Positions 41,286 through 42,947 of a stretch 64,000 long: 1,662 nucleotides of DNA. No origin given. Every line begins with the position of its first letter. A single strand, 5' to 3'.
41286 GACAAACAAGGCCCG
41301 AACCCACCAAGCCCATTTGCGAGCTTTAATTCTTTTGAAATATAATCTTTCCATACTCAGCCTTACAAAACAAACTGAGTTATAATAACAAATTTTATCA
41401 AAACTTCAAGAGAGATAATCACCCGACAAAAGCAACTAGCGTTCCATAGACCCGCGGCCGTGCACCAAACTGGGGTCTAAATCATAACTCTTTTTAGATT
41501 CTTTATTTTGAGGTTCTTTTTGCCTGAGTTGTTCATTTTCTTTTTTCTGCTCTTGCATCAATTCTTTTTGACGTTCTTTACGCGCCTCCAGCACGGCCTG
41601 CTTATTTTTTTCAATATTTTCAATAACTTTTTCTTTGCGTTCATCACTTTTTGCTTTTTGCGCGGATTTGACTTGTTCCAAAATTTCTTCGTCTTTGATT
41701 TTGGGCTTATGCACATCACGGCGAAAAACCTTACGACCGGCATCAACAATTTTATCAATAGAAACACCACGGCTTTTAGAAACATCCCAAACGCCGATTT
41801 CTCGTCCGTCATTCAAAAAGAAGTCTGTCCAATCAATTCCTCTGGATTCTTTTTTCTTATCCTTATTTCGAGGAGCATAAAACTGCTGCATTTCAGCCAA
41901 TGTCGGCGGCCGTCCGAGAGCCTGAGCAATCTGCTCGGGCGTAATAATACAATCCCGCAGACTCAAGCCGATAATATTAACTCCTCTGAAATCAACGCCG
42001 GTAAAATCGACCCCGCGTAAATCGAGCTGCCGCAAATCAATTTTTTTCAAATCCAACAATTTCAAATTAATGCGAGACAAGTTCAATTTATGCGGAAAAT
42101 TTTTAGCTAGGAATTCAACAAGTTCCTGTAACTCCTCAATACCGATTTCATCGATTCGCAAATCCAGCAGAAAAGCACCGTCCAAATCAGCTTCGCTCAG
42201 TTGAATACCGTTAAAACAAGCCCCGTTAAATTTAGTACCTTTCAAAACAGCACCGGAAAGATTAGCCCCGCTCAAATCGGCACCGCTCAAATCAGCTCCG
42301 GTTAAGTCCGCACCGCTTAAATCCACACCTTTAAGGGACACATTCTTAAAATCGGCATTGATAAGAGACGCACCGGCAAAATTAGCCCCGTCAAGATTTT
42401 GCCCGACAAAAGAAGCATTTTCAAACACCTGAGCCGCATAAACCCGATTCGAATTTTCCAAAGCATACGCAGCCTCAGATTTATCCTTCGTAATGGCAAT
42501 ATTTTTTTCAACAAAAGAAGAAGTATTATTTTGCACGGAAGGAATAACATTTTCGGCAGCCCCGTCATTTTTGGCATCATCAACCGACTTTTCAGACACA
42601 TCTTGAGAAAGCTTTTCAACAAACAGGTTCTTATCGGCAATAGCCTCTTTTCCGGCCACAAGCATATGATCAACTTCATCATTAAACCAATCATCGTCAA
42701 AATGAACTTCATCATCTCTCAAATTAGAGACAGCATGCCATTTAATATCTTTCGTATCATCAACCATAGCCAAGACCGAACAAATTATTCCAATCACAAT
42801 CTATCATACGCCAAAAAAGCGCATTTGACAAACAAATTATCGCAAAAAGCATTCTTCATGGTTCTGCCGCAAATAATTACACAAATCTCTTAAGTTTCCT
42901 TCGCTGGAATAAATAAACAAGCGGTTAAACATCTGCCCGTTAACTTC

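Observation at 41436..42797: Pentapeptide-repeat protein with a basic coiled-coil C-terminus immediately upstream of the T4CP: candidate secretion substrate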

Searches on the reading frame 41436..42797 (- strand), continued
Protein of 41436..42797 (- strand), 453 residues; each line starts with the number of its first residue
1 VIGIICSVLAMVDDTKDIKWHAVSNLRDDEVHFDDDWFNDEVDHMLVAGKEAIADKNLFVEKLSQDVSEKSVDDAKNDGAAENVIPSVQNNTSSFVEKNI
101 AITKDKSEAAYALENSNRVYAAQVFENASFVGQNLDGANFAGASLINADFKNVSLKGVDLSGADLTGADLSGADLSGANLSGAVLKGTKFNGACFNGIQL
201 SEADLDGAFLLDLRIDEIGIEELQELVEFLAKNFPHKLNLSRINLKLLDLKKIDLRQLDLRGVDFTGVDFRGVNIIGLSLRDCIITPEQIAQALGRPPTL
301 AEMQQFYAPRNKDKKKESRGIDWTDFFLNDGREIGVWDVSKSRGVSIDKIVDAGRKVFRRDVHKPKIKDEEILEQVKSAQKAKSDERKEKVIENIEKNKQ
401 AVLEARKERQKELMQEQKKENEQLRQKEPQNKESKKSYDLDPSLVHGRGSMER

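Call 10: find_encoding_contigs(protein=P0087, flank=10000, max_places=3)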
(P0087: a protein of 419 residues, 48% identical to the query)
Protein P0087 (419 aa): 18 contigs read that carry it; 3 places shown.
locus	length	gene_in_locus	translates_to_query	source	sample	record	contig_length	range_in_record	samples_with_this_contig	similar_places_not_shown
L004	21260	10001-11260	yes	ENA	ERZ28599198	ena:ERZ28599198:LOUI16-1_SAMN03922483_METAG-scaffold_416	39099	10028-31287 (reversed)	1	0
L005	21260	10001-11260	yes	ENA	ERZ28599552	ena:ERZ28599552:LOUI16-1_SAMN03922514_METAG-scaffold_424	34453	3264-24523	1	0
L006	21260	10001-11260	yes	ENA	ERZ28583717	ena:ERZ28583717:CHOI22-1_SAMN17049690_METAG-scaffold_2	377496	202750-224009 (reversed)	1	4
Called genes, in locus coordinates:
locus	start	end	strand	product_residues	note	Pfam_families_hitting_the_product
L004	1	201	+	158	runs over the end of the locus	PF00588:SpoU_methylase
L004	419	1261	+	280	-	PF00303:Thymidylat_synt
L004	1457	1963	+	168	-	PF02559:CarD_TRCF_RID, PF21095:CarD_C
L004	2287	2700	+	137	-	PF04379:DUF525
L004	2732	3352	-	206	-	-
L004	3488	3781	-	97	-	-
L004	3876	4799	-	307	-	PF01430:HSP33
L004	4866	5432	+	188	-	PF02631:RecX_HTH2 (weak)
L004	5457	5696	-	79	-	-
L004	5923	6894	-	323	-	PF01416:PseudoU_synth_1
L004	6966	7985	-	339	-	PF01408:GFO_IDH_MocA, PF02423:OCD_Mu_crystall (weak), PF22725:GFO_IDH_MocA_C3, PF02894:GFO_IDH_MocA_C (weak)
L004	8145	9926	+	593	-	-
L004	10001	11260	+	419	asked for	PF00805:Pentapeptide (weak), PF13576:Pentapeptide_3 (weak), PF13599:Pentapeptide_4 (weak), PF25296:Decapeptide (weak), PF00805:Pentapeptide, PF13599:Pentapeptide_4, PF00805:Pentapeptide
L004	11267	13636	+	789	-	PF02534:T4SS-DNA_transf, PF12696:TraG-D_C (faint)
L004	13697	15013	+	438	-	PF05496:RuvB_N, PF00004:AAA, PF07728:AAA_5 (weak), PF13173:AAA_14 (faint), PF16193:AAA_assoc_2, PF12002:MgsA_C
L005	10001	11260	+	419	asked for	PF00805:Pentapeptide (weak), PF13576:Pentapeptide_3 (weak), PF13599:Pentapeptide_4 (weak), PF25296:Decapeptide (weak), PF00805:Pentapeptide, PF13599:Pentapeptide_4, PF00805:Pentapeptide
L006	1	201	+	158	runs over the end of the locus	PF00588:SpoU_methylase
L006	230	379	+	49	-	-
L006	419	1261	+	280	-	PF00303:Thymidylat_synt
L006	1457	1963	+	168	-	PF02559:CarD_TRCF_RID, PF21095:CarD_C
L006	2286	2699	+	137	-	PF04379:DUF525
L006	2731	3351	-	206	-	-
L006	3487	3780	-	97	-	-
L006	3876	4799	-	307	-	PF01430:HSP33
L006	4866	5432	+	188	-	PF02631:RecX_HTH2 (weak)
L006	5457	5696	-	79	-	-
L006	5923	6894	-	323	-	PF01416:PseudoU_synth_1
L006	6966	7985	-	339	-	PF01408:GFO_IDH_MocA, PF02423:OCD_Mu_crystall (weak), PF22725:GFO_IDH_MocA_C3, PF02894:GFO_IDH_MocA_C (weak)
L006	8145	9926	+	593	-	-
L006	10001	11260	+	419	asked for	PF00805:Pentapeptide (weak), PF13576:Pentapeptide_3 (weak), PF13599:Pentapeptide_4 (weak), PF25296:Decapeptide (weak), PF00805:Pentapeptide, PF13599:Pentapeptide_4, PF00805:Pentapeptide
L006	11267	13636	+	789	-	PF02534:T4SS-DNA_transf, PF12696:TraG-D_C (faint)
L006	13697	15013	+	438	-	PF05496:RuvB_N, PF00004:AAA, PF07728:AAA_5 (weak), PF13173:AAA_14 (faint), PF16193:AAA_assoc_2, PF12002:MgsA_C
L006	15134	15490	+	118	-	PF02537:CRCB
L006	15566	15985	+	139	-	-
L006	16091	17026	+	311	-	PF00849:PseudoU_synth_2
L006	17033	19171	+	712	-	PF05170:AsmA, PF05359:DUF748, PF05170:AsmA (weak)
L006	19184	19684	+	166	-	PF07542:ATP12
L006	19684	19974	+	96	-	PF00708:Acylphosphatase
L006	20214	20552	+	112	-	PF10967:DUF2769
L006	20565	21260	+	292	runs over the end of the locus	-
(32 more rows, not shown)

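Call 45: predict_structure(alignment_id=A1)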
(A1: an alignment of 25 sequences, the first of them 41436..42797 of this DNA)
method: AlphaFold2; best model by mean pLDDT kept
length: 453 residues; sequences in the alignment: 25
mean_pLDDT: 64.6   pTM: 0.30
mean pLDDT of the five models: 64.6, 63.3, 60.3, 58.3, 54.8
residues with pLDDT >= 90: 57; 70-90: 173; 50-70: 51; < 50: 172
segments of 3 or more residues with pLDDT < 50: 1-41, 43-116, 313-323, 325-327, 329-345, 360-362, 429-440, 445-453
pLDDT, mean of each block of 10 residues (from residue 1): 35 41 37 43 46 38 33 33 35 32 35 53 89 91 93 93 93 92 91 85 83 64 78 79 78 81 83 81 86 87 80 46 48 45 53 56 51 68 79 87 83 80 62 43 47 37
secondary structure, 60 per line:
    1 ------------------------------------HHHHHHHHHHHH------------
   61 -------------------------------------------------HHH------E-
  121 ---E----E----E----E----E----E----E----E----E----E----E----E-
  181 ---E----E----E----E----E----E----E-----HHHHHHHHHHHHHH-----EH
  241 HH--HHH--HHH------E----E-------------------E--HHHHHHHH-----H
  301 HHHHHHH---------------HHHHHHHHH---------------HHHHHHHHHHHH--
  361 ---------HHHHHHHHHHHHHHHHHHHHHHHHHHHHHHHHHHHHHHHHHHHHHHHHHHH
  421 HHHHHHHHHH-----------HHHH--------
elements in order: H37-48 H220-233 H287-294 H300-307 H323-331 H347-358 H370-430 H442-445
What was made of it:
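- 42726..42740 (-): Conserved W-H-A-V-S motif (aa 20-24) inside an otherwise variable, acidic, disordered N-terminal region (aa 11-115, net charge -14). The region has pLDDT below 50 (call 45).
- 42153..42452 (-): Pentapeptide beta-helix block 1 (aa 116-215, about 20 pentapeptides). AF2 pLDDT 89-93 (call 45).
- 42078..42152 (-): Conserved helical insert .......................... (aa 216-240). This is the best-conserved part of the protein, at 72% mean identity. Helix 220-233 (call 45).
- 41508..41717 (-): Long, highly charged K/E/R helix (aa 361-430) with a conserved core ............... Single helix 370-430 (call 45).
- On Pentapeptide-repeat proteins (Pfam PF00805): The AF2 model has one strand every 5 residues over aa 119-214 with pLDDT about 90 (call 45).
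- Checked: The AlphaFold model gives a beta-helix at aa 119-214 with pLDDT above 90 (call 45).
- Qnr/MfpA proteins are about 200-aa all-helix dimers (call 45).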

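Call 52: fold_search(model_id=the predicted structure, library=pdb)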
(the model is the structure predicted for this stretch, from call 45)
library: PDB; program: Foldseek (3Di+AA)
matches with E <= 10: 150; with E <= 0.001: 57
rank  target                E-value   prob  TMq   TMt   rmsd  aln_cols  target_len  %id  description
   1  5dns_A                3.4e-07  1.00  0.11  0.18  13.2       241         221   19  t1428 loop variant in P3221 (released 2016-09-28)
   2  3n90                  3.8e-07  1.00  0.14  0.37   8.3       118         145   29  The 1.7 Angstrom resolution crystal structure of AT2G44920, a pentapeptide repeat protein from Arabidopsis thaliana thyl (released 2011-06-29)
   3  5dqa_C                6.1e-07  1.00  0.09  0.18  12.1       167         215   28  t3284 loop variant of beta1 (released 2016-08-31)
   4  5di5                  6.4e-07  1.00  0.12  0.24   9.2       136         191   29  beta1 t801 loop variant in P3221 (released 2016-08-31)
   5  2f3l                  8.3e-07  1.00  0.18  0.56   6.6       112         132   24  Crystal Structure of a Lumenal Rfr-domain protein (Contig83.1_1_243_746) from Cyanothece sp. 51142 at 2.1 Angstrom resol (released 2006-11-07)
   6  4yei_A                9.7e-07  1.00  0.09  0.15  13.8       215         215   23  Beta1mut synthetic solenoid protein (released 2016-03-09)
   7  5dqa_A                1.0e-06  1.00  0.07  0.12  11.8       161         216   23  t3284 loop variant of beta1 (released 2016-08-31)
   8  4yc5                  1.3e-06  1.00  0.10  0.19  13.1       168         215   28  Beta1 synthetic solenoid protein (released 2016-03-09)
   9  2j8k                  1.5e-06  1.00  0.15  0.35   9.6       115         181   30  Structure of the fusion of NP275 and NP276, pentapeptide repeat proteins from Nostoc punctiforme (released 2006-12-07)
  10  4ycq                  1.6e-06  1.00  0.19  0.46   6.2       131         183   34  Beta1 synthetic solenoid protein (released 2016-03-09)
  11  2o6w                  1.9e-06  1.00  0.12  0.34  10.8       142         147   26  Crystal Structure of a Pentapeptide Repeat Protein (Rfr23) from the cyanobacterium Cyanothece 51142 (released 2007-12-18)
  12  5dns_B                3.0e-06  1.00  0.11  0.22   9.9       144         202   30  t1428 loop variant in P3221 (released 2016-09-28)
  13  6zt4_A                4.6e-06  1.00  0.12  0.27  14.7       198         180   16  Pentapeptide repeat protein MfpA from Mycobacterium smegmatis (released 2021-03-03)
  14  2g0y                  5.9e-06  1.00  0.15  0.45   9.5       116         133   23  Crystal Structure of a Lumenal Pentapeptide Repeat Protein from Cyanothece sp 51142 at 2.3 Angstrom Resolution. Tetragon (released 2006-11-07)
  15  2xtx_A                6.6e-06  0.99  0.07  0.12  14.2       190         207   17  Structure of QnrB1 (M102R-Trypsin Treated), a plasmid-mediated fluoroquinolone resistance protein (released 2010-10-20)
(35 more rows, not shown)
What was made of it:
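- On Pentapeptide-repeat proteins (Pfam PF00805): All top Foldseek hits are pentapeptide-repeat structures (call 52).
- Foldseek hits include MfpA, QnrB1, AlbG and EfsQnr (call 52).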

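Call 61: search_protein_families(library=padloc, proteins=[window:41436-42767:-], max_evalue=0.01)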
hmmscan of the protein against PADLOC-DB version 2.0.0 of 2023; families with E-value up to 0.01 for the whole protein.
window:41436-42767:- (443 aa): 0 families

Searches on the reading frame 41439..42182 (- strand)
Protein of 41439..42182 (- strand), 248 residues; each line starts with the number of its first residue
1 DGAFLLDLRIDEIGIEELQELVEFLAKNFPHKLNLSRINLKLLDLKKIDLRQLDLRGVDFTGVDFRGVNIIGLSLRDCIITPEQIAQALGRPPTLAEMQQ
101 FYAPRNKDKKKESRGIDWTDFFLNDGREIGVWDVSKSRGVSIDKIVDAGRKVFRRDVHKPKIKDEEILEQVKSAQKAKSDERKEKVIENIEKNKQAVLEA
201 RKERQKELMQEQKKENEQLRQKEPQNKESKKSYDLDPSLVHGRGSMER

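Call 55: search_protein_representatives(protein=window:41439-42182:-)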
Query: 248 residues. Proteins with E-value up to 0.001 (for the whole library): 3178; up to 1e-10: 197; up to 1e-30: 26. The best 150 are listed.
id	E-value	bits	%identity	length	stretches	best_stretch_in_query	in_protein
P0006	1.3e-79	283.8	54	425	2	1-219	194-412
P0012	1.9e-75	270.1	56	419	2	7-248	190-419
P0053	3.1e-69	249.8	48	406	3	3-225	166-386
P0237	7.3e-60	219.1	46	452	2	2-208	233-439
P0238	5.3e-59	216.3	47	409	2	2-231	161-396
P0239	1.5e-58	214.8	51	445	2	2-226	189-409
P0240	4.8e-57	209.9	44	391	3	3-245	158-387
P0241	1.7e-56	208.1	47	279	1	1-233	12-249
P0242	5.0e-56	206.6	42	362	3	3-208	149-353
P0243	1.4e-55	205.1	43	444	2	3-217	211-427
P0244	4.4e-55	203.5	45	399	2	3-218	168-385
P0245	6.4e-55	203.0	40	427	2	3-238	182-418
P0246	3.1e-54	200.7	44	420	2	1-231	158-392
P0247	1.2e-53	198.8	59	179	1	53-217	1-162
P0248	1.4e-51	192.0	45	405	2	3-214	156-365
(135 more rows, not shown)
